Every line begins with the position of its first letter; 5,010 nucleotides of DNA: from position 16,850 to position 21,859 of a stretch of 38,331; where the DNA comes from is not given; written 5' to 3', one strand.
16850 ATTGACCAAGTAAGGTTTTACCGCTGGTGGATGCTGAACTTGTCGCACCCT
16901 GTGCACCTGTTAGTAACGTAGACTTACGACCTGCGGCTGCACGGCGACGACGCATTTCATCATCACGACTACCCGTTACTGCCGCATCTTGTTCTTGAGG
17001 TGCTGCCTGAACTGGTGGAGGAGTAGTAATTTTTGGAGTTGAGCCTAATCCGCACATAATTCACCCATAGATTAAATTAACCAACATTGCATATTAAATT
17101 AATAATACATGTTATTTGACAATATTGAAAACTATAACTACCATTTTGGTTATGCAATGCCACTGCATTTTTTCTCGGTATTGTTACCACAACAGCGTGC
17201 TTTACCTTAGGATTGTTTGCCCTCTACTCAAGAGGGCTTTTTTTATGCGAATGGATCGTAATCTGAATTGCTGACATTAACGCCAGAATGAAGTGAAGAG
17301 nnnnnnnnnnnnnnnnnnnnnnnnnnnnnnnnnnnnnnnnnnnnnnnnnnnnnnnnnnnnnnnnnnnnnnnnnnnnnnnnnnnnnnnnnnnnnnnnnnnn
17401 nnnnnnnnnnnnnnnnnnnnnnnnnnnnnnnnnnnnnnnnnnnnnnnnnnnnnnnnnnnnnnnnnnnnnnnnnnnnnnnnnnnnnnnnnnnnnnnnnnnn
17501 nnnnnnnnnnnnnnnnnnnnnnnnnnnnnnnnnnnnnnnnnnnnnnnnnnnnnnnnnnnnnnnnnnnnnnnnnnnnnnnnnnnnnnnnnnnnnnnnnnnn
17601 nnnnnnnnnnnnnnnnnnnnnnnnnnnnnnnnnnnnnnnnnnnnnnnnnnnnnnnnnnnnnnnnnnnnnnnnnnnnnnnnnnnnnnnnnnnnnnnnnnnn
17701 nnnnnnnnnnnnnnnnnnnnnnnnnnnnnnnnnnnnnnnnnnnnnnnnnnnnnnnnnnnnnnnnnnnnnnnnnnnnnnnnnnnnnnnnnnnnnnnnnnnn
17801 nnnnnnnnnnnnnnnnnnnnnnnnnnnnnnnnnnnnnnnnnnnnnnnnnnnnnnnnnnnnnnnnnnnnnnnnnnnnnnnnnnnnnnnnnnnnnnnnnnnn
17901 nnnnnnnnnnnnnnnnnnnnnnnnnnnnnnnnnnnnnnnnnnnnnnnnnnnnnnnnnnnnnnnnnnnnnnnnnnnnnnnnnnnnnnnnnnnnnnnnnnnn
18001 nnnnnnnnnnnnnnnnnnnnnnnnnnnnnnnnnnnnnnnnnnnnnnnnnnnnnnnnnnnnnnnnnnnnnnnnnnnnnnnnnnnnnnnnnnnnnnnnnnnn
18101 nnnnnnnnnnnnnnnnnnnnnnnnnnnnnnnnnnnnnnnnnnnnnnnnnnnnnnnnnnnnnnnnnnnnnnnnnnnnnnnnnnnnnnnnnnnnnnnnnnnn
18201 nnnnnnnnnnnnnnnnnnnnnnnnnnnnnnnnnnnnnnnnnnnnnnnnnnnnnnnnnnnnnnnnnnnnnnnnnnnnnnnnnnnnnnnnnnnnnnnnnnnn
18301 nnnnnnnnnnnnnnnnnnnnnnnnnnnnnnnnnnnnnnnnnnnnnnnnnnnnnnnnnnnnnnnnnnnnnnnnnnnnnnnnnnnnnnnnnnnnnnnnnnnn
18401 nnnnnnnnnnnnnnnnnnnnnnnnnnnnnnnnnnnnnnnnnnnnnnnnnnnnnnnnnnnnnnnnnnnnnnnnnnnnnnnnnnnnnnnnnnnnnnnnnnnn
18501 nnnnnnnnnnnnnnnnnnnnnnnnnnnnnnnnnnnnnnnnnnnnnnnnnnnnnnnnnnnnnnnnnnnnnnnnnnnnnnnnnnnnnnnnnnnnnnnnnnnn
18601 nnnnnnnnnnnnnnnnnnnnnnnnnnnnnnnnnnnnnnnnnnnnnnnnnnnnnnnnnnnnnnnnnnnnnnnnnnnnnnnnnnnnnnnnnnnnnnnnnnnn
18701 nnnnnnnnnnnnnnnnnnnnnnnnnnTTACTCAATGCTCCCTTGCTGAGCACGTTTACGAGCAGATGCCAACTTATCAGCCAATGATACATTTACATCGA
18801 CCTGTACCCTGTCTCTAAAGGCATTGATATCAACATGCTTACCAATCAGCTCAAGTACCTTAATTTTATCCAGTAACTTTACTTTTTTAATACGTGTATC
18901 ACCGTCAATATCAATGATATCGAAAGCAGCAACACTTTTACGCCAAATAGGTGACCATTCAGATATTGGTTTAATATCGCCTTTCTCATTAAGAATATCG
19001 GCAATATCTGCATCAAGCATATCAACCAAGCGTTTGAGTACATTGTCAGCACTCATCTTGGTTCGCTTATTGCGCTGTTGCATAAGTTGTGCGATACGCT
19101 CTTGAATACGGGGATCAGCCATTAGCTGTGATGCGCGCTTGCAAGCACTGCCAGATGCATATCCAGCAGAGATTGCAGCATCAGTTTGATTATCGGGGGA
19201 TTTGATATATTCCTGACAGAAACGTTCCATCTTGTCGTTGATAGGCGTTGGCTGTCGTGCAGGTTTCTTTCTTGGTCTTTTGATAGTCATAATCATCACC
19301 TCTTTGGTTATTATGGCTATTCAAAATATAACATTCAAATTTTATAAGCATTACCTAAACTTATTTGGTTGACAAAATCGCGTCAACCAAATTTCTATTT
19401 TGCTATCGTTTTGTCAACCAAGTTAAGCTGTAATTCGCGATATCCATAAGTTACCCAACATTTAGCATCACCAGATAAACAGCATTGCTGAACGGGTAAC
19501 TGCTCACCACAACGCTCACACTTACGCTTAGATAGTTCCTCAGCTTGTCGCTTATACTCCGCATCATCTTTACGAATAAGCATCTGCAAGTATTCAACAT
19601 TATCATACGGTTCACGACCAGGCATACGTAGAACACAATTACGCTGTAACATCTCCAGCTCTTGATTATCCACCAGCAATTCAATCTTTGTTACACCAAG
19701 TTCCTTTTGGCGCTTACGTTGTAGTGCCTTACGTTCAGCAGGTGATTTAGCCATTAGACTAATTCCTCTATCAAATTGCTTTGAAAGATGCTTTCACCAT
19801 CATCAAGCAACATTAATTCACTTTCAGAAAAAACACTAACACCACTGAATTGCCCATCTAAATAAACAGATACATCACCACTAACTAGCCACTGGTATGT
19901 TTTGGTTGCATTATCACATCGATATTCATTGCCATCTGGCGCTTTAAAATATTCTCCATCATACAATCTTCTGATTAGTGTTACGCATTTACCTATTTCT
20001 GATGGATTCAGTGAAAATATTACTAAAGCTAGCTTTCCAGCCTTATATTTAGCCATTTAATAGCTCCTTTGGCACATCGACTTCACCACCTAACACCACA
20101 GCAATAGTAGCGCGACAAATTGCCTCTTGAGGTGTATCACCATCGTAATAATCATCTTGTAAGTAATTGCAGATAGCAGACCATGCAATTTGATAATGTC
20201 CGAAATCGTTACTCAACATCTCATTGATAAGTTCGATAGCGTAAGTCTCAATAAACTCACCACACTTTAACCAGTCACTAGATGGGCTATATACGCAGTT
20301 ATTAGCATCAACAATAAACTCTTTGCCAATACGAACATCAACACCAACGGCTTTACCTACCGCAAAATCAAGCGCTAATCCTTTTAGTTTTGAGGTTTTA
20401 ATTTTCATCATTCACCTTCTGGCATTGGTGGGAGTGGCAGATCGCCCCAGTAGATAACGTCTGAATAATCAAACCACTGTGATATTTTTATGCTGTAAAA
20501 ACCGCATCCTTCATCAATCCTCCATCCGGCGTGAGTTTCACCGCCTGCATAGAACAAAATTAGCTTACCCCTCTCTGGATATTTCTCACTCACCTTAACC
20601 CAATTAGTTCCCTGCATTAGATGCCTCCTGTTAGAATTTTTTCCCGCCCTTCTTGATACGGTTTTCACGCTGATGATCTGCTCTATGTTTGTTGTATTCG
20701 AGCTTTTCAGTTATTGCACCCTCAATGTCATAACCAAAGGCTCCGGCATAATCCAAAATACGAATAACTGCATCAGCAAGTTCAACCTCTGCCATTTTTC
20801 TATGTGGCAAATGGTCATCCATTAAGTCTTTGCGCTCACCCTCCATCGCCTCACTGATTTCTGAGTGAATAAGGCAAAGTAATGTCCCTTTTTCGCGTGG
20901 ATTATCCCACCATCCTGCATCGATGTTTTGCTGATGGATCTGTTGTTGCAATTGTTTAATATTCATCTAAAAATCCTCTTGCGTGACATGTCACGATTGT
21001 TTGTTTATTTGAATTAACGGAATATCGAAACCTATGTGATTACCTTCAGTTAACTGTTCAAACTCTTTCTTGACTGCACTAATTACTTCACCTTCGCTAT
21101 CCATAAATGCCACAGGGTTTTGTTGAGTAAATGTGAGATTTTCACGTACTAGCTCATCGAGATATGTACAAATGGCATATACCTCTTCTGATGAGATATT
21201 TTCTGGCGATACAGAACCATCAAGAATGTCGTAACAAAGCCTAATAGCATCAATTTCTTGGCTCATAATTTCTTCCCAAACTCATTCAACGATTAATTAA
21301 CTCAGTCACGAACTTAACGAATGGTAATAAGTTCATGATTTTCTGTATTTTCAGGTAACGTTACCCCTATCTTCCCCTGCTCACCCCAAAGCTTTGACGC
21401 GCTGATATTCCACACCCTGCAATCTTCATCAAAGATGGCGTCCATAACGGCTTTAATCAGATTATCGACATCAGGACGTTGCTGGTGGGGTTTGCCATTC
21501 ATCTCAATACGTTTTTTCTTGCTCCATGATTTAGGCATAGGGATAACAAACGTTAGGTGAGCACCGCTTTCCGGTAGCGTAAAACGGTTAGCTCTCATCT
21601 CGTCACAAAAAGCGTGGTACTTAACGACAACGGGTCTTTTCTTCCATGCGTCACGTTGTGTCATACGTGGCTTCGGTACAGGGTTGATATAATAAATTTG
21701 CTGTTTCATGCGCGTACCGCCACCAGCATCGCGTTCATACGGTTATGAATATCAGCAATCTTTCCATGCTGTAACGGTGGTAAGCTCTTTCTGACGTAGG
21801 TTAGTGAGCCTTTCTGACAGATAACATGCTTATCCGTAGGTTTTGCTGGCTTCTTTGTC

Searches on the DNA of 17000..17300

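Call 74: search_rna_families(source=window, start=17000, end=17300, threshold=evalue, max_evalue=1)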
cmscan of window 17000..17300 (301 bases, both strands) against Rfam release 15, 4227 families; matches with E-value up to 1: 4.
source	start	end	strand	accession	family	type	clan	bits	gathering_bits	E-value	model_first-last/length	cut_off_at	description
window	17113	17251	+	RF02860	Arrc14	Gene; sRNA;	-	20.7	99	0.63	1-167/167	no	Actinobacillus sRNA 14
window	17141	17245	+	RF00513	Trp_leader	Cis-reg; leader;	-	19.6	41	0.11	1-100/100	no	Tryptophan operon leader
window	17158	17252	+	RF00519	suhB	Gene; sRNA;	CL00108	17.4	41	0.26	1-77/77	no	Makes More Granules Regulator RNA (mmgR)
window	17172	17246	+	RF02837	anti-hemB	Gene; sRNA;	-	14.6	49.5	0.55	1-81/81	no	Burkholderia RNA 7 (anti-hemB)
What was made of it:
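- Tried and rejected: None found (call 74).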

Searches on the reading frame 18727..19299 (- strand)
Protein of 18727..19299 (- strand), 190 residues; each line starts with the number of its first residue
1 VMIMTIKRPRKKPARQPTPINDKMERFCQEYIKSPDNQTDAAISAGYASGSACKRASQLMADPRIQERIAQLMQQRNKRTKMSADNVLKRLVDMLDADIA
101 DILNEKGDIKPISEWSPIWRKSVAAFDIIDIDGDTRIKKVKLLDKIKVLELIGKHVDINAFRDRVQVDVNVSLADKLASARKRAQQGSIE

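Call 12: search_protein_families(library=phrogs, proteins=[window:18727-19299:-], max_evalue=0.001)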
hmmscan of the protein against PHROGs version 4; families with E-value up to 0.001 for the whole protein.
window:18727-19299:- (190 aa): 7 families
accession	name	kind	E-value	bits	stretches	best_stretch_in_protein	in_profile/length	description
phrog_51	-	head and packaging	1.4e-41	143.9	1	11-182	80-239/261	terminase small subunit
phrog_2606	-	head and packaging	4.5e-15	56.8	1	18-103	87-172/310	terminase small subunit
phrog_17390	-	unknown function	4e-10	40.4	1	22-71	5-53/69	-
phrog_641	-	head and packaging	8.8e-10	40.3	1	22-85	5-67/162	terminase small subunit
phrog_36099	-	unknown function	1.1e-06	29.5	1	60-108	1-49/52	-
phrog_5334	-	head and packaging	1.4e-06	29.6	1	25-150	22-115/162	terminase small subunit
phrog_32222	-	unknown function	1.9e-05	25.5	1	23-78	95-149/241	-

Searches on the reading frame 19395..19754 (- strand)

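Call 12: search_protein_families(library=phrogs, proteins=[window:19395-19754:-], max_evalue=0.001)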
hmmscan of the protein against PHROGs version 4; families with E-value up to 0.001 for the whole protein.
window:19395-19754:- (119 aa): 2 families
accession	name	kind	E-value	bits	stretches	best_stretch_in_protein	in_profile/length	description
phrog_536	-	transcription regulation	1e-40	139.5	1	1-110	2-113/115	transcriptional regulator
phrog_34005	-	unknown function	5.2e-17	62.8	1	1-40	1-40/40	-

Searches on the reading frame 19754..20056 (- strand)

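Call 12: search_protein_families(library=phrogs, proteins=[window:19754-20056:-], max_evalue=0.001)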
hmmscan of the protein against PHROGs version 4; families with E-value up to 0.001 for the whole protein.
window:19754-20056:- (100 aa): 1 family
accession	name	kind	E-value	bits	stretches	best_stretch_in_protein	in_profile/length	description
phrog_2529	-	unknown function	1.6e-15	58.3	1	1-87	2-87/101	-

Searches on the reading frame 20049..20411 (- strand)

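Call 12: search_protein_families(library=phrogs, proteins=[window:20049-20411:-], max_evalue=0.001)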
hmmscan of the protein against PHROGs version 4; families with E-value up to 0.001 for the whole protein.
window:20049-20411:- (120 aa): 1 family
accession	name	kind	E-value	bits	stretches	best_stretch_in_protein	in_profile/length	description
phrog_4389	-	unknown function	1.6e-24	87.6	1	1-118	3-134/135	-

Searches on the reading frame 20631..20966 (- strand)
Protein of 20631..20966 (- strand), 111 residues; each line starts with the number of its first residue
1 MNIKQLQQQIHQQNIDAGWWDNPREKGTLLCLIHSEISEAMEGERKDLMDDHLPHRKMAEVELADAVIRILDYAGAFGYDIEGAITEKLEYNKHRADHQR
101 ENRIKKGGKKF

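Call 12: search_protein_families(library=phrogs, proteins=[window:20631-20966:-], max_evalue=0.001)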
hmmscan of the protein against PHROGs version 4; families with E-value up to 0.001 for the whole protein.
window:20631-20966:- (111 aa): 4 families
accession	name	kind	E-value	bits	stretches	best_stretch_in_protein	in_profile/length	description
phrog_5658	-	other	1.1e-62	213.7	1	1-111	302-421/421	pyrophosphatase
phrog_6945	-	unknown function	3.5e-34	119.5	1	28-110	187-269/270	-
phrog_3301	-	other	6e-24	85.9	1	2-106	49-164/169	pyrophosphatase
phrog_9236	-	other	2e-17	64.6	1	1-82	4-108/191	pyrophosphatase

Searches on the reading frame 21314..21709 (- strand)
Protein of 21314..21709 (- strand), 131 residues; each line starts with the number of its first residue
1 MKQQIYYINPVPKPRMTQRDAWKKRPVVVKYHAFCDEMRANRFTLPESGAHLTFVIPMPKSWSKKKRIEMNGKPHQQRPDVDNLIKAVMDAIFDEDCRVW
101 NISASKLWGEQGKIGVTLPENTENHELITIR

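Call 12: search_protein_families(library=phrogs, proteins=[window:21314-21709:-], max_evalue=0.001)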
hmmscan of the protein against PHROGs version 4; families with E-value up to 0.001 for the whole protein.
window:21314-21709:- (131 aa): 2 families
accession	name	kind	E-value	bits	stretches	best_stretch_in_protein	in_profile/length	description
phrog_140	-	DNA, RNA and nucleotide metabolism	3.9e-27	96.3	1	5-123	42-170/219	RusA-like Holliday junction resolvase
phrog_6537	-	DNA, RNA and nucleotide metabolism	1.2e-05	26.8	1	8-101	12-99/126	RusA-like Holliday junction resolvase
